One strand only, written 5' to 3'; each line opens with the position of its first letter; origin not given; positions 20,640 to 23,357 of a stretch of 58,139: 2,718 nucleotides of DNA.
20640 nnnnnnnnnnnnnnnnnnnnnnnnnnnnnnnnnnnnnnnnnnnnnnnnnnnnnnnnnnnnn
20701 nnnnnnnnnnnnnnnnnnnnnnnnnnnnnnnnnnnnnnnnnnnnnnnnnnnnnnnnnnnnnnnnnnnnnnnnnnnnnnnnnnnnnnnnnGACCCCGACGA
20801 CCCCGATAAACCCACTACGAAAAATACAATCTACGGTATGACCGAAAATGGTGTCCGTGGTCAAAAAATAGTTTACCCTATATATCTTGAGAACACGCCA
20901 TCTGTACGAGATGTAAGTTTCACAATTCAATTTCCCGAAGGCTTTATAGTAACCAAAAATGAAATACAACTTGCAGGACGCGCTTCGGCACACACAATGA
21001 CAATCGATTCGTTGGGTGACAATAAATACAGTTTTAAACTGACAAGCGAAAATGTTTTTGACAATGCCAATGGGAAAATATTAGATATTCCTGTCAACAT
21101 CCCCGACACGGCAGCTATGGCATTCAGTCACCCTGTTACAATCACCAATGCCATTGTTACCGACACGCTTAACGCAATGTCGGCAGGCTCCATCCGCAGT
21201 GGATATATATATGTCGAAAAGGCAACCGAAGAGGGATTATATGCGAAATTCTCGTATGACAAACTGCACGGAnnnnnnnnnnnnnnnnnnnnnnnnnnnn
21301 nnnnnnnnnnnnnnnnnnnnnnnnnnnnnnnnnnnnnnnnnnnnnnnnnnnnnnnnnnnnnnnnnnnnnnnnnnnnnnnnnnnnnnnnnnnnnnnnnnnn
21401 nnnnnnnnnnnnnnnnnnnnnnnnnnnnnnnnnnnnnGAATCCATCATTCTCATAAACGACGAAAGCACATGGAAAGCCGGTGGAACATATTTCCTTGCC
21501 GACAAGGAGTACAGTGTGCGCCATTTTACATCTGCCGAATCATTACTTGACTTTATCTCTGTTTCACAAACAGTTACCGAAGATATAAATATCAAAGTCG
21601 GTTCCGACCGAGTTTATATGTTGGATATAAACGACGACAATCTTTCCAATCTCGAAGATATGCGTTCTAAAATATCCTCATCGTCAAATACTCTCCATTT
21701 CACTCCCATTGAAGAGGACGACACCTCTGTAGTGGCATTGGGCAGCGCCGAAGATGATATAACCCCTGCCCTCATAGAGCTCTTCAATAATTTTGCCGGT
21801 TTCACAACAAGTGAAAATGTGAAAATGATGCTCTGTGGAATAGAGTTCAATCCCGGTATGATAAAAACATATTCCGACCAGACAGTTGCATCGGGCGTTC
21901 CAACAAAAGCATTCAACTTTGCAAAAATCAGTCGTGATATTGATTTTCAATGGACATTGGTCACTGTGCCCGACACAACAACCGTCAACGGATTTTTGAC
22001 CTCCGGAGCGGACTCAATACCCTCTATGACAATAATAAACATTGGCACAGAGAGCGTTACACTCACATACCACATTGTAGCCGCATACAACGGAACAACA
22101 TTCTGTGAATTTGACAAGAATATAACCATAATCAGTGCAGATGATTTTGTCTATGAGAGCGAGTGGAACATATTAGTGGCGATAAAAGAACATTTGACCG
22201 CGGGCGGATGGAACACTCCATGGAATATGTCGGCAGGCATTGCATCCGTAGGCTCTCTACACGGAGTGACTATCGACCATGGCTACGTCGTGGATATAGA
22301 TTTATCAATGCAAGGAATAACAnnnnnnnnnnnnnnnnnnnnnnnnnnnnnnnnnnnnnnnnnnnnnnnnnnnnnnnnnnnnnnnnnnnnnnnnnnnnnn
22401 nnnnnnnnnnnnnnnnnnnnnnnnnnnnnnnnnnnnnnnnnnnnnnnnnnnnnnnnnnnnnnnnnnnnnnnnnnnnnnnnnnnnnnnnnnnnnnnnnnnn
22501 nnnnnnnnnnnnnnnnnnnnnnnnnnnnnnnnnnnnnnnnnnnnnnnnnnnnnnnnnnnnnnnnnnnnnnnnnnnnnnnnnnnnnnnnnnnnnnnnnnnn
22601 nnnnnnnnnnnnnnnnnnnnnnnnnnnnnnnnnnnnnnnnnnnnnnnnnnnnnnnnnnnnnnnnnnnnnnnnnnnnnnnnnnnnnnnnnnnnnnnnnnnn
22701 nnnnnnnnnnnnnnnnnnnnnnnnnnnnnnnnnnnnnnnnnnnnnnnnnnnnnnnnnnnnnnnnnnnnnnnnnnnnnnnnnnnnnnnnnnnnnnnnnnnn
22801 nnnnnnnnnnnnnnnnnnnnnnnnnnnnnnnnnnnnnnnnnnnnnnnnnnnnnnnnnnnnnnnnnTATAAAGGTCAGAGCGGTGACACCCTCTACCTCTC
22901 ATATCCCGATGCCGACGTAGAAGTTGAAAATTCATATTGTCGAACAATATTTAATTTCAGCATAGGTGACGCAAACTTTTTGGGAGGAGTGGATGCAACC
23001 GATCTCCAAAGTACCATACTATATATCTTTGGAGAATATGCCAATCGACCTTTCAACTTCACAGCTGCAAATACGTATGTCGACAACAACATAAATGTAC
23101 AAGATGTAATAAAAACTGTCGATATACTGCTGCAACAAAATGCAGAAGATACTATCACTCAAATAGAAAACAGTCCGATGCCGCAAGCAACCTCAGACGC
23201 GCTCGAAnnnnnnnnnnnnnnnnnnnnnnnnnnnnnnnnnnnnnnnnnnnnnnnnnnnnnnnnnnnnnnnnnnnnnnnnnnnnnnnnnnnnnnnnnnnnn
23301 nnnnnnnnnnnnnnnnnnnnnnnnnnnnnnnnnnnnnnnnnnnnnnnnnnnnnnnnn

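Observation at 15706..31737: Three-gene operon of giant T9SS cargo proteins carrying cohesin-like and dockerin-like modules but no enzymes: possible self-assembling surface scaffold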

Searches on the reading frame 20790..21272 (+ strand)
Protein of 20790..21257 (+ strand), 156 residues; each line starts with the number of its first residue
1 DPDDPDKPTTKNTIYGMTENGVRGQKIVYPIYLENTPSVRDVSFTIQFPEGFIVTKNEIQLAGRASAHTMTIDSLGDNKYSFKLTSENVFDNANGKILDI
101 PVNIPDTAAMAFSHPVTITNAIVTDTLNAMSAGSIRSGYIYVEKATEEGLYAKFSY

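Call 8: search_protein_families(library=pfam, proteins=[window:20790-21257:+], max_evalue=10)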
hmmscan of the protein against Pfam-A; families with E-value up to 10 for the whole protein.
seq(156 aa): 0 families

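Call 53: search_solved_structures(query=A5, max_evalue=10, show_alignments=1)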
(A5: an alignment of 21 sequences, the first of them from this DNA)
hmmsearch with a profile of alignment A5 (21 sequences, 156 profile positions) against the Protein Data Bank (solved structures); distinct sequences matched with E-value up to 10: 13.
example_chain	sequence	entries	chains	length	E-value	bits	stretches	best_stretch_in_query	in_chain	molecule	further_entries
2xdh_A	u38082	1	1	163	0.0022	20.8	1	8-107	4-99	COHESIN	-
5m2o_A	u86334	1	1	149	0.086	15.7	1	71-145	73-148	Putative cellulosomal scaffoldin protein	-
2zf9_A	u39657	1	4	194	0.17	14.8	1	54-122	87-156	ScaE cell-surface anchored scaffoldin protein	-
4poi_A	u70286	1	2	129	0.21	14.5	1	97-136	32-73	Putative periplasmic protein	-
8v2b_B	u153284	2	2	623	0.28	14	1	80-119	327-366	Interleukin-6 receptor subunit beta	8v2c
5aoz_A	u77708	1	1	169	0.37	13.6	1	76-143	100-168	PUTATIVE CELLULOSOMAL SCAFFOLDIN PROTEIN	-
9tqb_A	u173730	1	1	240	0.43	13.4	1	118-150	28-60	BLOC-1-related complex subunit 5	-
8qy4_C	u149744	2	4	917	0.46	13.4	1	80-119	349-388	Interleukin-6 receptor subunit beta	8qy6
8qy5_A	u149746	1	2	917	0.5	13.2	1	80-119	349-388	Interleukin-6 receptor subunit beta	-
8taf_J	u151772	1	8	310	0.6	13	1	8-65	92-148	Major viral capsid protein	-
3l5j_A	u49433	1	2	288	0.67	12.8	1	86-132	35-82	Interleukin-6 receptor subunit beta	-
3l5i_A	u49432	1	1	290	0.68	12.8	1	86-132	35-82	Interleukin-6 receptor subunit beta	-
8i8a_A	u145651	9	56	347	0.82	12.5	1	8-65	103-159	Major viral capsid protein | Major capsid protein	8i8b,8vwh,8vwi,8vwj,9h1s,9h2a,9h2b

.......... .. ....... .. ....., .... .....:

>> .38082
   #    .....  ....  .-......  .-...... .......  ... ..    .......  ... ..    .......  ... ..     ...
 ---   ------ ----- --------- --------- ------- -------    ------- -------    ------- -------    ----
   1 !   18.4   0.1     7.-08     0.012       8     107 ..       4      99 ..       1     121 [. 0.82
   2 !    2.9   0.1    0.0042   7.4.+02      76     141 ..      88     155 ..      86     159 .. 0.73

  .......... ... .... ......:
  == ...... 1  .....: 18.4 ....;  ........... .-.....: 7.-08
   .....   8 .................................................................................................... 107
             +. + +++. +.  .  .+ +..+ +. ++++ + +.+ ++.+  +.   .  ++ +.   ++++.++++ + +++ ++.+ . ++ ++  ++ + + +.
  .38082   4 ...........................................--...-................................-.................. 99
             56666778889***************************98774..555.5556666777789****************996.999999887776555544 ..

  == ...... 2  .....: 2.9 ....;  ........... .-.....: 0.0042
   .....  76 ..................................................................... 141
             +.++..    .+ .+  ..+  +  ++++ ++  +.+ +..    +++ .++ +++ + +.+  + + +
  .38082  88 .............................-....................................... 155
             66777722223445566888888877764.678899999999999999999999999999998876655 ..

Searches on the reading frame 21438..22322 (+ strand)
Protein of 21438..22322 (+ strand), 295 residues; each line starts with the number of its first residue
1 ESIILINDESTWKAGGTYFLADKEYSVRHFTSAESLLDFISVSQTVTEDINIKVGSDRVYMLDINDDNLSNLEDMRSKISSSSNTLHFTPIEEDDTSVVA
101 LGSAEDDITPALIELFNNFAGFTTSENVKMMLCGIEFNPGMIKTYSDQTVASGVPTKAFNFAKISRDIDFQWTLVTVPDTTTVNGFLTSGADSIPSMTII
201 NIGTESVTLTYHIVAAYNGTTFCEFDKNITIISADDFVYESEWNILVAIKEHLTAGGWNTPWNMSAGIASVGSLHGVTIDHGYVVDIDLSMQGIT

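Call 44: search_protein_families(library=pfam, proteins=[window:21438-22322:+], max_evalue=1)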
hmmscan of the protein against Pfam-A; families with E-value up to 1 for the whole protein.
window:21438-22322:+ (295 aa): 1 family
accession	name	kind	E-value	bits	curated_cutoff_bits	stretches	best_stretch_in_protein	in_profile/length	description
PF24665.1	DUF7652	-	0.014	16.1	27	1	48-94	27-73/105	Domain of unknown function (DUF7652)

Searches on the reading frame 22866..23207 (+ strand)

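Call 8: search_protein_families(library=pfam, proteins=[window:22866-23207:+], max_evalue=10)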
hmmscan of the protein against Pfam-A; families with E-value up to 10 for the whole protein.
seq(114 aa): 4 families
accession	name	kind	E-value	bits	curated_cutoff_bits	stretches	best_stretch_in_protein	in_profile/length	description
PF17961.7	Big_8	-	0.033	14.8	22.9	1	4-79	22-96/103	Bacterial Ig domain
PF07106.19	TBPIP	-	0.069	13.5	22.8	1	58-92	12-46/62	TBPIP/Hop2 winged helix domain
PF24207.1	DUF7430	-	0.11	13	27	1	68-92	42-66/73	Family of unknown function (DUF7430)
PF05718.17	Pox_int_trans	-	0.11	11.7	22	1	19-37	10-28/382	Poxvirus intermediate transcription factor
